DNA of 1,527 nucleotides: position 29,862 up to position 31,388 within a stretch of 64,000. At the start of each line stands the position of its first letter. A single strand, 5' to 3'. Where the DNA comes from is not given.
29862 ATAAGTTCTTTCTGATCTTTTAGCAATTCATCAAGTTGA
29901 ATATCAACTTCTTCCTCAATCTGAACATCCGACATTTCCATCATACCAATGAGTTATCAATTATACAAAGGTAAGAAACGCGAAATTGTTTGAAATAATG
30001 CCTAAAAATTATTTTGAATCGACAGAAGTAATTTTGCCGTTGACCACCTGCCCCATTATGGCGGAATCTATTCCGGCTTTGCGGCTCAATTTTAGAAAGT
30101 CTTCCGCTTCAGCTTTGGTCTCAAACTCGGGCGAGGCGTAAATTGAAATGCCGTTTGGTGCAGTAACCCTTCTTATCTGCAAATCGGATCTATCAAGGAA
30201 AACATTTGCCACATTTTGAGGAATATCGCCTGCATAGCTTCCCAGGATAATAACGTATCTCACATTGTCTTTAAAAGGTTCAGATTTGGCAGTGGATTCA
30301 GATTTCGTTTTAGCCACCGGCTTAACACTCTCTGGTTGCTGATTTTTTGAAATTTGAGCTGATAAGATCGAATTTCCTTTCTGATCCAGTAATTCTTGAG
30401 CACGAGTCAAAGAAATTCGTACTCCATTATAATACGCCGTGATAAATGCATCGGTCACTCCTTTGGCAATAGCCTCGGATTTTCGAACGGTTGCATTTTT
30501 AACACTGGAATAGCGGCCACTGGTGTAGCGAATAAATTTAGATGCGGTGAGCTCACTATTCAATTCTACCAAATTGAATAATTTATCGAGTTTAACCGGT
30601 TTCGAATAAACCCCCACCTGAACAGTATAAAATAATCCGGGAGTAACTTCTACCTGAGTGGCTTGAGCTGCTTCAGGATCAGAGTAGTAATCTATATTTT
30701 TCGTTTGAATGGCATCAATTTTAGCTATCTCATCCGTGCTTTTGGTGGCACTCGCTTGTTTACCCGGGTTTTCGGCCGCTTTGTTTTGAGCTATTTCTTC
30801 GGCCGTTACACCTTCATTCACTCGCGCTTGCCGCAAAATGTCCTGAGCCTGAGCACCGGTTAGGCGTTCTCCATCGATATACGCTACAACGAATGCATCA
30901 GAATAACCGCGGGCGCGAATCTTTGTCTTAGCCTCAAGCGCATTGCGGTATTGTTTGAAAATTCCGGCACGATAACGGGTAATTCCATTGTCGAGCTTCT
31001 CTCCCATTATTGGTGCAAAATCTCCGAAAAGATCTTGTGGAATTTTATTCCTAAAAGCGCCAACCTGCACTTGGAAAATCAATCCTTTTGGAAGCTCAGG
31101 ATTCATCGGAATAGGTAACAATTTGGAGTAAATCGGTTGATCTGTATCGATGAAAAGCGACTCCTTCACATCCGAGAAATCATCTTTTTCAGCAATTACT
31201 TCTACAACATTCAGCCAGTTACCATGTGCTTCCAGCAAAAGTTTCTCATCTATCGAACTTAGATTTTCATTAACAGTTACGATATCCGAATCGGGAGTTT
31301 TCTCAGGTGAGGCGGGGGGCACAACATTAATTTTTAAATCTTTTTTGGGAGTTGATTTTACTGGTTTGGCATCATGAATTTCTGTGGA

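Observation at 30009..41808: Candidate envelope-spanning machine: 1481-aa beta-rich protein and 2425-aa PorE-like/SPOR protein between prmA and clpS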

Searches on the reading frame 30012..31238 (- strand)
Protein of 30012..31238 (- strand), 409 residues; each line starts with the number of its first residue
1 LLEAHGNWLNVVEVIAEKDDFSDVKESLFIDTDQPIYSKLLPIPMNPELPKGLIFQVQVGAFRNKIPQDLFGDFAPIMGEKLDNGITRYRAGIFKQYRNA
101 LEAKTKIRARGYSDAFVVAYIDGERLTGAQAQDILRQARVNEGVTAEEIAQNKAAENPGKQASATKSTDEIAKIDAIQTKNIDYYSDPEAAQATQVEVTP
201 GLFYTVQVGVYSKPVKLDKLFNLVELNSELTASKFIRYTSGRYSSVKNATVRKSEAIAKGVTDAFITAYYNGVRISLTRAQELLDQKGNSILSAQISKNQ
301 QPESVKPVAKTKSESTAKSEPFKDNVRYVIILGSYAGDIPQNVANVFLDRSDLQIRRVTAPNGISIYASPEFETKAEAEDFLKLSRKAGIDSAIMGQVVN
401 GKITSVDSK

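Call 8: search_protein_families(library=pfam, proteins=[window:30012-31238:-], max_evalue=10)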
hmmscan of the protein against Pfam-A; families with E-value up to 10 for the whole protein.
seq(409 aa): 2 families
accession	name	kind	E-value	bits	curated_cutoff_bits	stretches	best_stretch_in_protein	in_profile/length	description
PF05036.18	SPOR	-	0.00033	21.4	21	1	84-118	41-75/76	SPOR domain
PF10911.13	T7-like_Y65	-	0.099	12.8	25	1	105-133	42-70/77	Bacteriophage T7-like gene 6.5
